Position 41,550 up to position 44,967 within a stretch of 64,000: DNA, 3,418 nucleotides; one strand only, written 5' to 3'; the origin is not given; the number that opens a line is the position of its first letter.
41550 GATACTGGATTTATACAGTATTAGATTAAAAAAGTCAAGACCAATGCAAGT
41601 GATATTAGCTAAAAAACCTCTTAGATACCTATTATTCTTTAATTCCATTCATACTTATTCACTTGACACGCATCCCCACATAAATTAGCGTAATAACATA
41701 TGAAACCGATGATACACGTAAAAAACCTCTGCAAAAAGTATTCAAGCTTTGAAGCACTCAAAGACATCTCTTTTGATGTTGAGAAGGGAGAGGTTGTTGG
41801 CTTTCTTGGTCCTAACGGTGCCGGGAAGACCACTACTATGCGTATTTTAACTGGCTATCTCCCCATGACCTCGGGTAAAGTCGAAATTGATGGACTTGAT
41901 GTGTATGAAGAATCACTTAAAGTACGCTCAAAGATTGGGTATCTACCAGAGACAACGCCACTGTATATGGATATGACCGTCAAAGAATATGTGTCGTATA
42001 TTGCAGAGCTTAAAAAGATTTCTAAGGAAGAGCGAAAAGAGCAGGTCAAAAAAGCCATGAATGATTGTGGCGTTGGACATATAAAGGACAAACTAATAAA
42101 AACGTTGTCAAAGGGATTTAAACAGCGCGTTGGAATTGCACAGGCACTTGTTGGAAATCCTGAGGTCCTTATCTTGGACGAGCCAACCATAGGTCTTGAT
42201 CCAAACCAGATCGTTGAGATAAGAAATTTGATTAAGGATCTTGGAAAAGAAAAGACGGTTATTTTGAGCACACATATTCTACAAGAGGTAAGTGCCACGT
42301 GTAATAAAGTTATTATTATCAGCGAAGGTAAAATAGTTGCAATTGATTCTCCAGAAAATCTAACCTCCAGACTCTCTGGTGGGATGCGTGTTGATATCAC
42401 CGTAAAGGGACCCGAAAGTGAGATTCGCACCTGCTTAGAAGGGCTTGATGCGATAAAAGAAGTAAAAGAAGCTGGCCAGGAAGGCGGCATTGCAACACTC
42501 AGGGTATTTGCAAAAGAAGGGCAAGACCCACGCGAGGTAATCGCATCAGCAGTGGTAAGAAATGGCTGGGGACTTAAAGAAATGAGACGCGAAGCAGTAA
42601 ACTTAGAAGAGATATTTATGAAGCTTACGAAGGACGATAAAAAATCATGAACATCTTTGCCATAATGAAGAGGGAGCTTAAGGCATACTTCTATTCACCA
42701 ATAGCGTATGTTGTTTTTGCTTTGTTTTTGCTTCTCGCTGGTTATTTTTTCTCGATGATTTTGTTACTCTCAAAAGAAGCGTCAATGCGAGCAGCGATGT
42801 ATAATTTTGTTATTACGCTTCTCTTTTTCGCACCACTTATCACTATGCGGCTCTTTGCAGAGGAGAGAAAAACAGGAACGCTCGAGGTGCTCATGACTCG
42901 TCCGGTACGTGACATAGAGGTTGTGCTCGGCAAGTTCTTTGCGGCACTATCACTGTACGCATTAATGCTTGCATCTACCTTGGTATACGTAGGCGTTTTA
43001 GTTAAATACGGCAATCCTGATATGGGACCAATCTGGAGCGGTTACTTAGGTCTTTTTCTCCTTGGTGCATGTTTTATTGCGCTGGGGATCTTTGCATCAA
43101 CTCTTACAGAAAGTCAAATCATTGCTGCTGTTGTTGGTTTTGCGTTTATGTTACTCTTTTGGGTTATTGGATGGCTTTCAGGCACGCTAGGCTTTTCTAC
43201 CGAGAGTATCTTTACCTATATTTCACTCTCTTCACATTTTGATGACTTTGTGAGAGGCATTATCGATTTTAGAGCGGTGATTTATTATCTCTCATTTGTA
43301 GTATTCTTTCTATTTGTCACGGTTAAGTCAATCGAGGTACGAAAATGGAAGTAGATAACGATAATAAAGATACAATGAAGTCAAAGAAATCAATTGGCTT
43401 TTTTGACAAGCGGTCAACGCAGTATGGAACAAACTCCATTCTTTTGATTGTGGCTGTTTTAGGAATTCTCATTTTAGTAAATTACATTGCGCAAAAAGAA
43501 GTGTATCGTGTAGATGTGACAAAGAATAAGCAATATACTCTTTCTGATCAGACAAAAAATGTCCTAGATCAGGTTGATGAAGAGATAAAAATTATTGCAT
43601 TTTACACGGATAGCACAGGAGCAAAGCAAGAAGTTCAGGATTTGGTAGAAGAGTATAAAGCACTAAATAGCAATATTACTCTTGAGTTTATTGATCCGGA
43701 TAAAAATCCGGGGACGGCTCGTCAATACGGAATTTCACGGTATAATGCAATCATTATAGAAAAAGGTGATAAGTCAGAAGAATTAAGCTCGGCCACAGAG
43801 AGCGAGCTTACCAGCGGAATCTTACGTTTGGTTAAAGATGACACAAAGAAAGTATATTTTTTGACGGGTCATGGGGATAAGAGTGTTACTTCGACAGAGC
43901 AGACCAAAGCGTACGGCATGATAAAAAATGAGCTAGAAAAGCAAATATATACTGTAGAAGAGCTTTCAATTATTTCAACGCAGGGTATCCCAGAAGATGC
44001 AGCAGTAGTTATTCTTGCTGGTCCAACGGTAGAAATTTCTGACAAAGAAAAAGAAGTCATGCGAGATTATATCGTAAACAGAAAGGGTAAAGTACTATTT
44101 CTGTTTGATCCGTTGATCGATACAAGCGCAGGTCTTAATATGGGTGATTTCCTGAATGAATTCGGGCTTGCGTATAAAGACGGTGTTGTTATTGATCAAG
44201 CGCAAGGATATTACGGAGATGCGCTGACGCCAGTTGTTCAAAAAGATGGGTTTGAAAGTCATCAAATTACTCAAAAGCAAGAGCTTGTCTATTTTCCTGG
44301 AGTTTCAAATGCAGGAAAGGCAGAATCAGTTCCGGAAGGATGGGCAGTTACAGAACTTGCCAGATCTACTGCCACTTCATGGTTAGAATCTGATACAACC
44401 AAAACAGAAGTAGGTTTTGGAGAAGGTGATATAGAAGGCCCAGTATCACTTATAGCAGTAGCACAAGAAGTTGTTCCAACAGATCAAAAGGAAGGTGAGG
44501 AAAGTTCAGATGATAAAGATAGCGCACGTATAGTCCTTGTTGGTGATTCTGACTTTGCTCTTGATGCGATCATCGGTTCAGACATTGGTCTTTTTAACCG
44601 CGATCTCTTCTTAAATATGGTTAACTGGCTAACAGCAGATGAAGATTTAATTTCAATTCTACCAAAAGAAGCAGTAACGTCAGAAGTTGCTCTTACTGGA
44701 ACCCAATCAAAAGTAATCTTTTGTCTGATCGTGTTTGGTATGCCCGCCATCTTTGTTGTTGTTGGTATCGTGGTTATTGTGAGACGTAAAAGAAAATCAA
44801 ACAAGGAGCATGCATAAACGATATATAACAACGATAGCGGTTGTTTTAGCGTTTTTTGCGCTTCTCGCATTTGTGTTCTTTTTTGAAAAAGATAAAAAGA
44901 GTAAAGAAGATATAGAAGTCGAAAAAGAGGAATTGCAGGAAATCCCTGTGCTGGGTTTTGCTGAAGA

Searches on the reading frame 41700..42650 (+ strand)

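Call 9: search_protein_families(library=pfam, proteins=[window:41700-42650:+], max_evalue=0.1)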
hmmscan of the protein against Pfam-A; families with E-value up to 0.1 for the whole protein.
window:41700-42650:+ (316 aa): 10 families
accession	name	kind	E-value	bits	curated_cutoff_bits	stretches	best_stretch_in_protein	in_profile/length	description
PF00005.33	ABC_tran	-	4.2e-36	125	25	1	20-163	1-136/137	ABC transporter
PF13304.12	AAA_21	-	2.8e-11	44.5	27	1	134-195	236-301/304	AAA domain, putative AbiEii toxin, Type IV TA system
PF13175.12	AAA_15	-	0.0018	18.4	32.1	0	17-52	11-45/374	AAA ATPase domain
PF13476.12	AAA_23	-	0.0019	19.3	27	1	14-54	7-43/201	AAA domain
PF13732.12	DrrA1-3_C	-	0.014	16.6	27.4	1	246-309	21-80/81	ATP-binding protein DrrA1-3-like, C-terminal domain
PF00004.35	AAA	-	0.015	16.2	21.2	1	35-115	3-38/131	ATPase family associated with various cellular activities (AAA)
PF00448.28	SRP54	-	0.02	15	22.7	1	32-69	3-40/196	SRP54-type protein, GTPase domain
PF13166.12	AAA_13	-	0.024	13.8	36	0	148-193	521-570/713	AAA domain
PF13604.12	AAA_30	-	0.034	14.3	27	0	32-60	20-48/191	AAA domain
PF02463.25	SMC_N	-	0.035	14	40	0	156-205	161-209/220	RecF/RecN/SMC N terminal domain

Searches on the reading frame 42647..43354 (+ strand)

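Call 9: search_protein_families(library=pfam, proteins=[window:42647-43354:+], max_evalue=0.1)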
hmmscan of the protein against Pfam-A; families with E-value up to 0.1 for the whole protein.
window:42647-43354:+ (235 aa): 5 families
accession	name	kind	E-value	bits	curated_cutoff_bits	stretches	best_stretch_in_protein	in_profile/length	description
PF12679.13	ABC2_membrane_2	-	6e-10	39.3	27.2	1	49-179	71-203/283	ABC-2 family transporter protein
PF12698.13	ABC2_membrane_3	-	5.3e-09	36.1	31.6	1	50-194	164-308/347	ABC-2 family transporter protein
PF12730.13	ABC2_membrane_4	-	4.9e-08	33.6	27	1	21-168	22-176/179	ABC-2 family transporter protein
PF01061.29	ABC2_membrane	-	1.2e-07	32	26.9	1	3-172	3-174/211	ABC-2 type transporter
PF13346.12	ABC2_membrane_5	-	2.8e-06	27.5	25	1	33-229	16-197/205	ABC-2 family transporter protein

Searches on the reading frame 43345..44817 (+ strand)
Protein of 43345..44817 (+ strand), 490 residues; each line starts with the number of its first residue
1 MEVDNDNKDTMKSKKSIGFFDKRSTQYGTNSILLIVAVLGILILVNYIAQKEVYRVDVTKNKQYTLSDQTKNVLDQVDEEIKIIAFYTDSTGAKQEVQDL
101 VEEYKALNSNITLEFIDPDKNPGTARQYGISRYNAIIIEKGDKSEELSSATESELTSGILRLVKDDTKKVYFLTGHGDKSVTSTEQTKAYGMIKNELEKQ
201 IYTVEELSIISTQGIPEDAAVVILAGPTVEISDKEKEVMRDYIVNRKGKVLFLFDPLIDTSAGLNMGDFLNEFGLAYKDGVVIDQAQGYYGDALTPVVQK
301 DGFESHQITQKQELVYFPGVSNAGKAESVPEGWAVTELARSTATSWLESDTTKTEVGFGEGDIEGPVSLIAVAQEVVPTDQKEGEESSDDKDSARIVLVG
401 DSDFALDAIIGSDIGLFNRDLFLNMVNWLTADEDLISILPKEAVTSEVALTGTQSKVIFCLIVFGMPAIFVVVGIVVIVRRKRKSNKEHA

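Call 9: search_protein_families(library=pfam, proteins=[window:43345-44817:+], max_evalue=0.1)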
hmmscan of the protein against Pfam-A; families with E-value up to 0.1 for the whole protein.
window:43345-44817:+ (490 aa): 6 families
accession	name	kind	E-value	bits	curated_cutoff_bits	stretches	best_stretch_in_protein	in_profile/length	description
PF09822.16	ABC_transp_aux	-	5.1e-26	92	34.7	1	168-409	2-263/288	ABC-type uncharacterized transport system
PF23357.1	DUF7088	-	1.2e-18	67.6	27.8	1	60-146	1-96/105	Domain of unknown function (DUF7088)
PF23355.1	IFT52_GIFT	-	0.00012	21.7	27.2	1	192-284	20-110/246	IFT52 GIFT domain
PF00085.26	Thioredoxin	-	0.00043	20.7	23.5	1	78-157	17-99/103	Thioredoxin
PF14595.12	Thioredoxin_9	-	0.0058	17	25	1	61-136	23-98/129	Thioredoxin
PF22743.2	PspAA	-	0.072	13.8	27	0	59-109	6-56/92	PspA-Associated protein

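Call 44: find_related_loci(query=window:43345-44817:+, collection=genome_contigs, flank=10000)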
Query window:43345-44817:+ (490 aa) in genome_contigs; peptide patterns used: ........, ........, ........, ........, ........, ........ (x = any residue, [..] = any of these).
386 stretches matched a pattern; 271 encode a relative of the query (tblastn E <= 1e-3); the best 80 are kept; 80 distinct loci.
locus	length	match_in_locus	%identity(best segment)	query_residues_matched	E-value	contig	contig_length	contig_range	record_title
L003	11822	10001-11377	43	13-477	5e-114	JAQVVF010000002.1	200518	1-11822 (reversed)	MAG: Patescibacteria group bacterium isolate STF1_73 NODE_56_length_200518_cov_6.153864_Sandtown_F1, whole genome shotgu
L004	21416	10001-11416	36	14-485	5e-92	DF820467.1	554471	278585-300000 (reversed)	Bacterium UASB270 DNA, scaffold: UASB270_scaffold_5, whole genome shotgun sequence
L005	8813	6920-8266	36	22-482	3e-87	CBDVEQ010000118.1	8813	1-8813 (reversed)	MAG TPA_asm: uncultured bacterium isolate SRR22302360_binner13_Refined_25 genome assembly, contig: ERZ25073602.2951, who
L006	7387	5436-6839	33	20-482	1e-86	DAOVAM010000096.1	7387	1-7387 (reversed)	MAG TPA_asm: Candidatus Aminicenantes bacterium isolate CSMAG_979 CSMAG_979_k141_184733_length_7387_cov_4.9879, whole ge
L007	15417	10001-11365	36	23-482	7e-85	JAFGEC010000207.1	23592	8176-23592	MAG: candidate division KSB1 bacterium isolate Zod_Metabat.1209 k87_2789026, whole genome shotgun sequence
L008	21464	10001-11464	32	20-489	6e-85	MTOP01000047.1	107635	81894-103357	MAG: Candidatus Aminicenantes bacterium JdFR-80 JGI24020J35080_1000096, whole genome shotgun sequence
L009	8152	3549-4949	35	22-482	4e-85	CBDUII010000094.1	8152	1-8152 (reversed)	MAG TPA_asm: uncultured bacterium isolate SRR12887795_binner13_Refined_1 genome assembly, contig: ERZ24945578.1304, whol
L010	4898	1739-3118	35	19-482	2e-84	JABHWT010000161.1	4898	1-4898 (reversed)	MAG: Halieaceae bacterium isolate SI047_bin19 k141_787691, whole genome shotgun sequence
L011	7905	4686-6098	34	22-482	2e-83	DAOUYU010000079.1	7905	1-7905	MAG TPA_asm: Candidatus Aminicenantes bacterium isolate CSMAG_935 CSMAG_935_k141_2068723_length_7905_cov_9.6918, whole g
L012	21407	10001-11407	35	20-482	6e-83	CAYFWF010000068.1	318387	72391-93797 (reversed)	MAG TPA_asm: uncultured Eubacteriales bacterium isolate ERP108616_co1_236 genome assembly, contig: k119_297872, whole ge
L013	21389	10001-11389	34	22-482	1e-82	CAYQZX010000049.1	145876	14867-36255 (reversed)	MAG TPA_asm: uncultured Eubacteriales bacterium isolate SRP231805_co4_123 genome assembly, contig: k141_84778, whole gen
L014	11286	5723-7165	32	22-482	4e-82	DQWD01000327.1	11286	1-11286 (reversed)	MAG TPA_asm: Candidatus Aminicenantes bacterium isolate HyVt-101 Ga0136651_10001968, whole genome shotgun sequence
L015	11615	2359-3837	32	20-488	7e-82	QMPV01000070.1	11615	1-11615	MAG: Candidatus Aminicenantes bacterium isolate B43_G16 B43_Guay16_scaffold_03880, whole genome shotgun sequence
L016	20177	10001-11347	36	20-482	1e-81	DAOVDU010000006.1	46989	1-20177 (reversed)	MAG TPA_asm: Candidatus Aminicenantes bacterium isolate CSMAG_1065 CSMAG_1065_k141_3359027_length_46989_cov_48.6466, who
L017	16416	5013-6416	34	22-477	3e-81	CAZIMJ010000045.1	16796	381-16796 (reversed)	MAG TPA_asm: uncultured Eubacteriales bacterium isolate SRP185410_co1_364 genome assembly, contig: k141_199870, whole ge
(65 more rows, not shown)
